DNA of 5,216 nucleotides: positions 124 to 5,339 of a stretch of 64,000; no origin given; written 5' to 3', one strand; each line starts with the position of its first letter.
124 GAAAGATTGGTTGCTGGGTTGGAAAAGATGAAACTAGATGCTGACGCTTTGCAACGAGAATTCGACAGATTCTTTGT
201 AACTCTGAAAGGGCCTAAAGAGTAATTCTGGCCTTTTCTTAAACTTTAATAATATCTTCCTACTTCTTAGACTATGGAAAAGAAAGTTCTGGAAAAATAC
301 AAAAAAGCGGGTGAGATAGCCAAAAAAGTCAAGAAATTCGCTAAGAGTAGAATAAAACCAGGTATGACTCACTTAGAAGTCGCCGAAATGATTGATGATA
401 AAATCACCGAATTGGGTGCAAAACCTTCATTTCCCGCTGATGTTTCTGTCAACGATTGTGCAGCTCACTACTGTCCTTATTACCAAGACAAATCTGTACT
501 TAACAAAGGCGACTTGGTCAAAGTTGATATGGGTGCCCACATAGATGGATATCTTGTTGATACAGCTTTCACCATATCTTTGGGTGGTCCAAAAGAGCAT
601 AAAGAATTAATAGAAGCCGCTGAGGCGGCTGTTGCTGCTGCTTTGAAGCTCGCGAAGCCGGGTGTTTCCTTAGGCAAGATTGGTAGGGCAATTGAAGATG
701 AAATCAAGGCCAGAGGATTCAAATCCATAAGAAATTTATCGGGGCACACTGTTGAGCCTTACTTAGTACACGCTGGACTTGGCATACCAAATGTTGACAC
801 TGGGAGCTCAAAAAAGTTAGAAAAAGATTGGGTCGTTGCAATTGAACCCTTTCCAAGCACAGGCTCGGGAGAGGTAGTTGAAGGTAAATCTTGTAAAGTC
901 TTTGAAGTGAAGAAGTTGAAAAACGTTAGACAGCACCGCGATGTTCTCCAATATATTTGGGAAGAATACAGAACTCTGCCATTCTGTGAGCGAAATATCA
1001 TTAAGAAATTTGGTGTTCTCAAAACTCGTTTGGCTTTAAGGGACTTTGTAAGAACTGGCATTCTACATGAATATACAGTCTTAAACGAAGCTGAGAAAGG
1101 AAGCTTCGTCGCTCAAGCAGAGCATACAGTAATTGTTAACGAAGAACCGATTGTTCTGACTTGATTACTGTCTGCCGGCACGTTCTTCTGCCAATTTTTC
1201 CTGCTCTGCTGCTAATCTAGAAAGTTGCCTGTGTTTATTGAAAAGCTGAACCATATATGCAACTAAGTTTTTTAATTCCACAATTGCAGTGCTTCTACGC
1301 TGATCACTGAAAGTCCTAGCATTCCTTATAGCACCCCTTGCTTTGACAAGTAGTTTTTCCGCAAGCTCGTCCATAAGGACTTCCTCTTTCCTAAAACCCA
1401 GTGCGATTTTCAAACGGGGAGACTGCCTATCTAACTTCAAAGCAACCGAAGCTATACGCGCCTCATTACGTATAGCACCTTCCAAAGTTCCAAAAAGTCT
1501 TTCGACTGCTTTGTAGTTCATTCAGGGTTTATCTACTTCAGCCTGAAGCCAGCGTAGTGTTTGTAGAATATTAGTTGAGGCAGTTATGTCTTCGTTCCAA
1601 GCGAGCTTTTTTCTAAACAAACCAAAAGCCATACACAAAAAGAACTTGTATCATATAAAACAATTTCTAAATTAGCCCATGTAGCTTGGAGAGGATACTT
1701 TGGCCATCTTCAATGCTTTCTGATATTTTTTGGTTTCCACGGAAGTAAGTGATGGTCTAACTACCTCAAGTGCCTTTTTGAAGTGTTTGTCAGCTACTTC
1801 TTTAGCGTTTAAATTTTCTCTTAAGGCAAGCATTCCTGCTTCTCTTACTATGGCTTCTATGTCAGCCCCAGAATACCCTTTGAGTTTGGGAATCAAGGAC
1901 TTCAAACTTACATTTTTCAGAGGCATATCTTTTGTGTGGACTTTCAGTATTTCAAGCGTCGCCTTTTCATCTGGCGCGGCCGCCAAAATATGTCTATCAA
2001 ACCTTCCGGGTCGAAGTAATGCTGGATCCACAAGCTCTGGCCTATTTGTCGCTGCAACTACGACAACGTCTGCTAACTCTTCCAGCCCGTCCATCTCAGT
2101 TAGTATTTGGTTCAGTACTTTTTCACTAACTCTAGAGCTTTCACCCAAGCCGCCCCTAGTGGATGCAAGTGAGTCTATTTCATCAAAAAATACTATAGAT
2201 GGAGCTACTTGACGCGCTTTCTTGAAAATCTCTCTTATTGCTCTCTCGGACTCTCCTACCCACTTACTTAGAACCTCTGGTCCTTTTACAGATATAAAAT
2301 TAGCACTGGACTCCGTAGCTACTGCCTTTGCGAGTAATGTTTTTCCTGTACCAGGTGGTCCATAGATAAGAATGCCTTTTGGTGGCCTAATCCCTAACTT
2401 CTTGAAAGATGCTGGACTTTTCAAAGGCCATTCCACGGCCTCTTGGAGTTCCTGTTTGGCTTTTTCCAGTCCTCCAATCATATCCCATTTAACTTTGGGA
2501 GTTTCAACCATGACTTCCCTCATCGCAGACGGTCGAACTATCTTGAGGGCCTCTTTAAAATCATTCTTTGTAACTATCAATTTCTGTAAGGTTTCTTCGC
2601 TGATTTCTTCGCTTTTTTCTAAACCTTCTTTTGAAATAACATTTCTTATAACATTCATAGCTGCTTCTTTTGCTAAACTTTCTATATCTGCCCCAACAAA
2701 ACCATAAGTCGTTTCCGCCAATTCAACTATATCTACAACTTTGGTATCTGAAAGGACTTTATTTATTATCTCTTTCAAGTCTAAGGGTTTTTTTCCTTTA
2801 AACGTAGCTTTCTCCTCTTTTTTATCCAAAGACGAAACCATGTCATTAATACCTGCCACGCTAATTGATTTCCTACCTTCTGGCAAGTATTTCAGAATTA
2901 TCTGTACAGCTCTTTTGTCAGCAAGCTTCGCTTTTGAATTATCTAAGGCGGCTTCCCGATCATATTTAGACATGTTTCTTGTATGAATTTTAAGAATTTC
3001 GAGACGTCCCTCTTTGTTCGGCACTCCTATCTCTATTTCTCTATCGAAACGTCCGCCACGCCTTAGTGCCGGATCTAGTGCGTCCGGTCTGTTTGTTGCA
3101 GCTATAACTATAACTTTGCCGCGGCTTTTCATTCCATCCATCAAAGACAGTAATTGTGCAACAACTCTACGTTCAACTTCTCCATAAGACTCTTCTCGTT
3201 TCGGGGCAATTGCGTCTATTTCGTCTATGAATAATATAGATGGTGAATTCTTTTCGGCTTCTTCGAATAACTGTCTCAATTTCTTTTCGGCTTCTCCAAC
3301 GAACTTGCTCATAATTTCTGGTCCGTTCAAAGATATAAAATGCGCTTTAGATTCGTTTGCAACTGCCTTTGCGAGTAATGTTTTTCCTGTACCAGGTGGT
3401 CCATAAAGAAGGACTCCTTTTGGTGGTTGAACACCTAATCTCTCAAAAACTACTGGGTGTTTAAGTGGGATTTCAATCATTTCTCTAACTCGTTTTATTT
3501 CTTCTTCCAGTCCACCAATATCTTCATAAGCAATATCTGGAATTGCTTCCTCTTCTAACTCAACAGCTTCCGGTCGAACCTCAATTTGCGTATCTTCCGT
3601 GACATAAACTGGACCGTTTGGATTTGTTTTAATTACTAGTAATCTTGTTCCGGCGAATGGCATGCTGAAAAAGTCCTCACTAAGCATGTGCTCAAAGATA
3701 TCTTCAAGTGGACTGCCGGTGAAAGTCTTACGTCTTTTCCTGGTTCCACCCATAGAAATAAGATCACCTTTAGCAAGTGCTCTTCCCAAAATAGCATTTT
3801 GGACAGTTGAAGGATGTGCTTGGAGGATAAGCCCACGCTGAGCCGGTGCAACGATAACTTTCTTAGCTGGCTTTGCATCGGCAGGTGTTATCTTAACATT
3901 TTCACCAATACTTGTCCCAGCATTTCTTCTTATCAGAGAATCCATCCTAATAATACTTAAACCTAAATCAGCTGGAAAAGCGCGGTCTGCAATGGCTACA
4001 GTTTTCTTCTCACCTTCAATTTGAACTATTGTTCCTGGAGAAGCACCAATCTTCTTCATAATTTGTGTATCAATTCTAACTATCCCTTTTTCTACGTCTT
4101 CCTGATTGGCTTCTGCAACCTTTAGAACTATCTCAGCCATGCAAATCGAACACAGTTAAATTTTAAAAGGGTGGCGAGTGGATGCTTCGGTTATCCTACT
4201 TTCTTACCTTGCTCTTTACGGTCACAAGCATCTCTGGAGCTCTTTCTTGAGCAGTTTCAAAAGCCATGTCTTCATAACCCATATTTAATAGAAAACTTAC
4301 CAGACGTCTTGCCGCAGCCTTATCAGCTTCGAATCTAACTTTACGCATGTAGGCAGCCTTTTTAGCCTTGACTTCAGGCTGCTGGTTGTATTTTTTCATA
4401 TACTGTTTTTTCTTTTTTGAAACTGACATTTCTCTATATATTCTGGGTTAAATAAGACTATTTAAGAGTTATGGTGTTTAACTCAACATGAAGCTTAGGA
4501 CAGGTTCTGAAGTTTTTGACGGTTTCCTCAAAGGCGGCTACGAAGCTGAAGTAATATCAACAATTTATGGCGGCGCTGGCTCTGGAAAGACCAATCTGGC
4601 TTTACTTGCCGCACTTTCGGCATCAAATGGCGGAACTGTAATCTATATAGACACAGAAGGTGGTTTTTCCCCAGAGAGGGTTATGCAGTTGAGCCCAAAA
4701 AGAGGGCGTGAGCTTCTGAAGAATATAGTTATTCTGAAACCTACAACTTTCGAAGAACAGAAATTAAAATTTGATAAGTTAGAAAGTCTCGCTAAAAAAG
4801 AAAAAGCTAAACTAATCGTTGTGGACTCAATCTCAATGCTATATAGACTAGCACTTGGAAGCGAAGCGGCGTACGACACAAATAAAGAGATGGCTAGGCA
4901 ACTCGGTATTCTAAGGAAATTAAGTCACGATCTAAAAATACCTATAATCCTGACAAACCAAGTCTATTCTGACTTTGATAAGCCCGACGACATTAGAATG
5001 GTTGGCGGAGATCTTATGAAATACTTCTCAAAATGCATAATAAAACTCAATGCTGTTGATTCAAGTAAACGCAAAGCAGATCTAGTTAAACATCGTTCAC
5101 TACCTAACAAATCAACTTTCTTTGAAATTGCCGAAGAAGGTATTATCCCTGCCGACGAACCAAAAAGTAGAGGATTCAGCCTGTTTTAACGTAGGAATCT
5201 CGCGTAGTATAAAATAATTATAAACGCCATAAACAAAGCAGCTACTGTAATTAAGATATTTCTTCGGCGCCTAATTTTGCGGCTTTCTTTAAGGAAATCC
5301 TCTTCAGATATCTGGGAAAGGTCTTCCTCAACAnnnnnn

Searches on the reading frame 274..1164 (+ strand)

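Call 10: search_protein_families(library=pfam, proteins=[window:274-1164:+], max_evalue=0.0001)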
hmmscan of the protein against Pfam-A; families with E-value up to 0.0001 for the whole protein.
window:274-1164:+ (296 aa): 1 family
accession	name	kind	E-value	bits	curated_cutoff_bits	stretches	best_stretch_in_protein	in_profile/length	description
PF00557.29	Peptidase_M24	-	4.4e-38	131.6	23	1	7-199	1-188/208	Metallopeptidase family M24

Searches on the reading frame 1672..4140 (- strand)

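Call 10: search_protein_families(library=pfam, proteins=[window:1672-4140:-], max_evalue=0.0001)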
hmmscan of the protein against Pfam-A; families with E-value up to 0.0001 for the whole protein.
window:1672-4140:- (822 aa): 36 families (the best 25 are shown)
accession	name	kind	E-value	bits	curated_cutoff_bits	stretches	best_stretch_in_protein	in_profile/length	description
PF00004.35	AAA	-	1.6e-100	333.1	21.2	2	243-372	1-130/131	ATPase family associated with various cellular activities (AAA)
PF02359.24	CDC48_N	-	3.9e-25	88.3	35.1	1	6-88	2-84/85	Cell division protein 48 (CDC48), N-terminal domain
PF17862.7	AAA_lid_3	-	1.2e-24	85.9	27.2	2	743-788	1-44/45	AAA+ lid domain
PF05496.18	RuvB_N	-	6.3e-16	59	27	1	241-323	34-109/159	Holliday junction DNA helicase RuvB P-loop domain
PF13191.12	AAA_16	-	1.8e-14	55.1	32.6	1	240-346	24-138/167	AAA ATPase domain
PF07724.20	AAA_2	-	1.3e-12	48.5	27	1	243-336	6-101/166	AAA domain (Cdc48 subfamily)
PF13173.12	AAA_14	-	2.1e-11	44.4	27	0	243-311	5-74/129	AAA domain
PF06068.19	TIP49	-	2.6e-11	43.7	23.8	0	588-642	51-106/347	TIP49 P-loop domain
PF13401.12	AAA_22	-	8.2e-11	42.8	27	0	243-335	8-109/130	AAA domain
PF07728.20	AAA_5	-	1.2e-09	38.7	22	0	242-361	1-137/139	AAA domain (dynein-related subfamily)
PF20720.3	nSTAND3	-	2.6e-09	37.4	27.2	0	243-367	20-127/155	Novel STAND NTPase 3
PF13671.12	AAA_33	-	4.4e-09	37.2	27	0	243-351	2-80/143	AAA domain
PF02933.23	CDC48_2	-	4.6e-09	36.2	22.4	1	111-194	8-63/64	Cell division protein 48 (CDC48), domain 2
PF13479.12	AAA_24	-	5.4e-08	33.3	27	0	243-310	5-75/195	AAA domain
PF13521.12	AAA_28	-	6.7e-08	33.4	27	0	243-292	2-47/164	AAA domain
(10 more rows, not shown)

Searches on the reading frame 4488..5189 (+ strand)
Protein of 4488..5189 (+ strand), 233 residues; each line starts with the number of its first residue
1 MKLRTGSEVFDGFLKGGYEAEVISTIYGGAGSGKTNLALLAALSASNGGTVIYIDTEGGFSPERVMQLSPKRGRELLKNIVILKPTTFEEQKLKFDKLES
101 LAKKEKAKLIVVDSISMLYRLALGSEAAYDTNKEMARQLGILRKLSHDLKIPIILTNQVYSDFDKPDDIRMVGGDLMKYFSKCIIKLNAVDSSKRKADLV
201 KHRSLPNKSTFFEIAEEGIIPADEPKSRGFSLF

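Call 10: search_protein_families(library=pfam, proteins=[window:4488-5189:+], max_evalue=0.0001)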
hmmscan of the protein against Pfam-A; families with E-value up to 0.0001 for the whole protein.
window:4488-5189:+ (233 aa): 6 families
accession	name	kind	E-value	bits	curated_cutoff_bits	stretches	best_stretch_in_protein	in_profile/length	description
PF08423.17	Rad51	-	3.9e-31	108.6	22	1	1-220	6-242/244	Rad51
PF06745.19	ATPase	-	9.9e-11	41.9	26.6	1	4-220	2-225/231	KaiC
PF00154.27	RecA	-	8.4e-10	39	27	1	5-201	35-232/262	recA bacterial DNA recombination protein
PF13481.12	AAA_25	-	6.4e-08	32.9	27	1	15-156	27-187/195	AAA domain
PF13479.12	AAA_24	-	1.2e-07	32.2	27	1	25-124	6-82/195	AAA domain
PF03796.21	DnaB_C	-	4.7e-05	23.3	27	0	80-170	104-189/255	DnaB-like helicase C terminal domain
